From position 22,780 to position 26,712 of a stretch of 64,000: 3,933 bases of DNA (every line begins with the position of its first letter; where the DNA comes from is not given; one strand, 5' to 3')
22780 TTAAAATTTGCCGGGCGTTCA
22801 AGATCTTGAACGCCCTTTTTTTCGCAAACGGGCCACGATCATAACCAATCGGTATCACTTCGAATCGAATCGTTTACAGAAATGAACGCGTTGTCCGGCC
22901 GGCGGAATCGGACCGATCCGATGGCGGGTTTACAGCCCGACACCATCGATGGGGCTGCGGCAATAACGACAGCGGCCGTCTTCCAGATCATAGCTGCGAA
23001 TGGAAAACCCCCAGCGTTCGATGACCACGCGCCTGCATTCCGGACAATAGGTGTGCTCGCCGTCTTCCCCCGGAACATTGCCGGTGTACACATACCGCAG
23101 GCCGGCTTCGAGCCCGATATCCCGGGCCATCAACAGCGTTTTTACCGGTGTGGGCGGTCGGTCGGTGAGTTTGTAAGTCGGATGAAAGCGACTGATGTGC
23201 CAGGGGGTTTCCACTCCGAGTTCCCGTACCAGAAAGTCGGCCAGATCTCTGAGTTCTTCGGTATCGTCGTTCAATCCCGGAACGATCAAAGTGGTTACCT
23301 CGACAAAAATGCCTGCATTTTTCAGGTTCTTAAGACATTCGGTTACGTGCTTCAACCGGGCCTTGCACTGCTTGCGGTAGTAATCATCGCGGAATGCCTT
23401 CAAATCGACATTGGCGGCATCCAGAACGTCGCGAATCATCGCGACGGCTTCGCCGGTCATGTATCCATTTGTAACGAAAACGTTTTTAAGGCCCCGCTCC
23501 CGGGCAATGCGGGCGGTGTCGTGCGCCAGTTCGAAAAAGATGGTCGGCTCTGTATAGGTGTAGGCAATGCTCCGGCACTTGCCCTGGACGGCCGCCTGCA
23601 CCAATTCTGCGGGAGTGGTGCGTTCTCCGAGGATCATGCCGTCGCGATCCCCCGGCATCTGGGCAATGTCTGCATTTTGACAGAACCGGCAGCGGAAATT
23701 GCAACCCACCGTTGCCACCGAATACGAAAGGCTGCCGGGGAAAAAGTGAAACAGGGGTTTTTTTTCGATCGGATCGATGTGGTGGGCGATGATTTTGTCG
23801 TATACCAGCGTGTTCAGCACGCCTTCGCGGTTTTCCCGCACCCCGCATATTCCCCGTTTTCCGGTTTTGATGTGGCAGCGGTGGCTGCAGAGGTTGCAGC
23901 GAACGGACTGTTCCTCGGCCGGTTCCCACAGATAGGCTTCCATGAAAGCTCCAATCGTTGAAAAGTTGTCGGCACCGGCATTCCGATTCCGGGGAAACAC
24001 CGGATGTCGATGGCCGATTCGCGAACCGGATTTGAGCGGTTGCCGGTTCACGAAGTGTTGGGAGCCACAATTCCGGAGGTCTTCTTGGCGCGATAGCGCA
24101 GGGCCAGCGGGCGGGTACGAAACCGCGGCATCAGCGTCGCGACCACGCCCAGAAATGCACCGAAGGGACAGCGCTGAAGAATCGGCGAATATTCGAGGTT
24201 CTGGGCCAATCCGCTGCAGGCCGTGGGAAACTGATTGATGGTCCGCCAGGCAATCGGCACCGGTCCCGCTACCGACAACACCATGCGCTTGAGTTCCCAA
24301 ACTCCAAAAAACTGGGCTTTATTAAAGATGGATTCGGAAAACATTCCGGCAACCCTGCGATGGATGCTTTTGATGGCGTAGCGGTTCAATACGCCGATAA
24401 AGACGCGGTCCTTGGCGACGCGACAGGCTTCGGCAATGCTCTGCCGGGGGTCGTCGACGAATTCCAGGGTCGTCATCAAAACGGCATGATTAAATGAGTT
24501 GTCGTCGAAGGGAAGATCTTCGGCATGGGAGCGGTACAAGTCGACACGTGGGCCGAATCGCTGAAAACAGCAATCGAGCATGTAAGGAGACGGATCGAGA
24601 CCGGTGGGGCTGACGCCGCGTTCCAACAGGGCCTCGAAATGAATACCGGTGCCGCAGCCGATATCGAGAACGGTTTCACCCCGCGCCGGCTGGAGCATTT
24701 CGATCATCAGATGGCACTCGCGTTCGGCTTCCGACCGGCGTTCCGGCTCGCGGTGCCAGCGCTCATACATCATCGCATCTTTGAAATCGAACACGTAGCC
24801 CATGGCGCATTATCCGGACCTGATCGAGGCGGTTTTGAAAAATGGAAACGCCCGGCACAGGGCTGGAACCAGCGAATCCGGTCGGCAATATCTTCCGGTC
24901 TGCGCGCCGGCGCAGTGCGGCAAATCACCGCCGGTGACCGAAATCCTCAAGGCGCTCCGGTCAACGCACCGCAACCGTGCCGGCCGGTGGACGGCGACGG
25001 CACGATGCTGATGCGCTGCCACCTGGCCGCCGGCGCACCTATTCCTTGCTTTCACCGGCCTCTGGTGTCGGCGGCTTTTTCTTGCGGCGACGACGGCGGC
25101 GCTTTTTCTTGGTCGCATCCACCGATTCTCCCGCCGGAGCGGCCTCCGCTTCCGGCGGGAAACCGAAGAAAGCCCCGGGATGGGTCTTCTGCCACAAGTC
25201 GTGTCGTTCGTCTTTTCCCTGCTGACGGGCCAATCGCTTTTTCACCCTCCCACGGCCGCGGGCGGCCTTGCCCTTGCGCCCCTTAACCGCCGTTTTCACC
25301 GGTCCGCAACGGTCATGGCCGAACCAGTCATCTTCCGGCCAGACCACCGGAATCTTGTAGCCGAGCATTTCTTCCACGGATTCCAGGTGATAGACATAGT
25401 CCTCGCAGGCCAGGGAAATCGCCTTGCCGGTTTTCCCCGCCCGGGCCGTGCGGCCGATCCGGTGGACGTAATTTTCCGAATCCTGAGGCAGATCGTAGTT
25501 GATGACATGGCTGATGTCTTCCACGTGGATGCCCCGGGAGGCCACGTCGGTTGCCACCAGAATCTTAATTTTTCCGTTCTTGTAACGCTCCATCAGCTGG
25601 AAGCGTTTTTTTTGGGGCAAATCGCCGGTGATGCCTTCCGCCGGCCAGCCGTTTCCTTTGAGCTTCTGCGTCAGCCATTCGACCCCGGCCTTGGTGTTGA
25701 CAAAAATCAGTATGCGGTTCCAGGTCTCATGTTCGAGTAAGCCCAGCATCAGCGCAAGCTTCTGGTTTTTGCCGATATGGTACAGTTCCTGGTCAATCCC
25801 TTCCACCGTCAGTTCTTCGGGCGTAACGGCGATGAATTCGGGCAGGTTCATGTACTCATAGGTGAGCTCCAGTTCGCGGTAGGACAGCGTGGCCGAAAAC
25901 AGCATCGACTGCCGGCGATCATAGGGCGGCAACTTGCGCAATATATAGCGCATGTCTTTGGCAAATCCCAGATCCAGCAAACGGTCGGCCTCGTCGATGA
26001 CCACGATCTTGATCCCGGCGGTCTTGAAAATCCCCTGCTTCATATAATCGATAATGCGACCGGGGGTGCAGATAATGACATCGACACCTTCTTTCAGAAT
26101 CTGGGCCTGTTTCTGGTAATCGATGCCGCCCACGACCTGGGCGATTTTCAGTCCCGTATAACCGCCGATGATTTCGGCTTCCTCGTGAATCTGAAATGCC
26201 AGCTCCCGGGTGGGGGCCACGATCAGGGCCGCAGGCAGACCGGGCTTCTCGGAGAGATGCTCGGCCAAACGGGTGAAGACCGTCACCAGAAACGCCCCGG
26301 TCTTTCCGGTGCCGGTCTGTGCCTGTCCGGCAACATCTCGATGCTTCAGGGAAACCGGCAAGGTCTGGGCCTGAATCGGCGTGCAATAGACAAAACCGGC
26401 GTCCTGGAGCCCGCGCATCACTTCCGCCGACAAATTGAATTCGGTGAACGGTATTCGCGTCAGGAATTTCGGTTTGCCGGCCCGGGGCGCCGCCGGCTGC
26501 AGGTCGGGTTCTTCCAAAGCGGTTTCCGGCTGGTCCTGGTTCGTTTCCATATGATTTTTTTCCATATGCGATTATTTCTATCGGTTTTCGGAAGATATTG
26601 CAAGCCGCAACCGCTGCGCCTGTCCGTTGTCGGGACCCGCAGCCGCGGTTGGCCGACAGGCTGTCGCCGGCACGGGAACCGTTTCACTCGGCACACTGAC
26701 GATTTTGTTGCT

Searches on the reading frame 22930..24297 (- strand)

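Call 47: search_protein_families(library=pfam, proteins=[window:22930-24297:-], max_evalue=0.001)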
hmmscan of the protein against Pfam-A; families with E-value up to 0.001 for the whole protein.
window:22930-24297:- (455 aa): 1 family
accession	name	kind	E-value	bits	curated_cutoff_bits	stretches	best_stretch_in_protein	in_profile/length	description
PF04055.27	Radical_SAM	-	1.2e-23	84.6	29.5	1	195-352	3-165/166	Radical SAM superfamily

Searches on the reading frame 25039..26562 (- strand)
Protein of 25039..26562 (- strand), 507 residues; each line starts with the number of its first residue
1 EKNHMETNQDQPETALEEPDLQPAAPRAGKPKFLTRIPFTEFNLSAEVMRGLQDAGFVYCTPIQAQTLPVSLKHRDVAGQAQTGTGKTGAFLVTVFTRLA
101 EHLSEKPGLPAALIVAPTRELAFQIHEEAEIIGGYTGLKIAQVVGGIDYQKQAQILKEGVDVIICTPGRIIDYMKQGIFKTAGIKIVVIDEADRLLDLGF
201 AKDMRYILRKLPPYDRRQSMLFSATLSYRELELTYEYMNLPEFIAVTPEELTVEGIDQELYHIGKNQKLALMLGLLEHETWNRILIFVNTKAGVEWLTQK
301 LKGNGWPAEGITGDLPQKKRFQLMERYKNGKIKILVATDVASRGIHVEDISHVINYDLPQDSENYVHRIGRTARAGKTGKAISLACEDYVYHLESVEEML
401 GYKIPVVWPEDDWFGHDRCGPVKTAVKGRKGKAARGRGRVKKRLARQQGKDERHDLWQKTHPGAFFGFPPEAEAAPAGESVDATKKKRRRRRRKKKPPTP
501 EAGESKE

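Call 47: search_protein_families(library=pfam, proteins=[window:25039-26562:-], max_evalue=0.001)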
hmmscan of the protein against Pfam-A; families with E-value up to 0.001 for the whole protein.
window:25039-26562:- (507 aa): 3 families
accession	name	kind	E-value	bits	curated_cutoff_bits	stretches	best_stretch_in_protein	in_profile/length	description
PF00270.35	DEAD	-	3.8e-43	147.5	26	1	61-232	1-165/167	DEAD/DEAH box helicase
PF00271.37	Helicase_C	-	4.2e-32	111.1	23.5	1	268-376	2-110/110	Helicase conserved C-terminal domain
PF04851.21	ResIII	-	1.8e-05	25.1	22.5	1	77-225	26-161/164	Type III restriction enzyme, res subunit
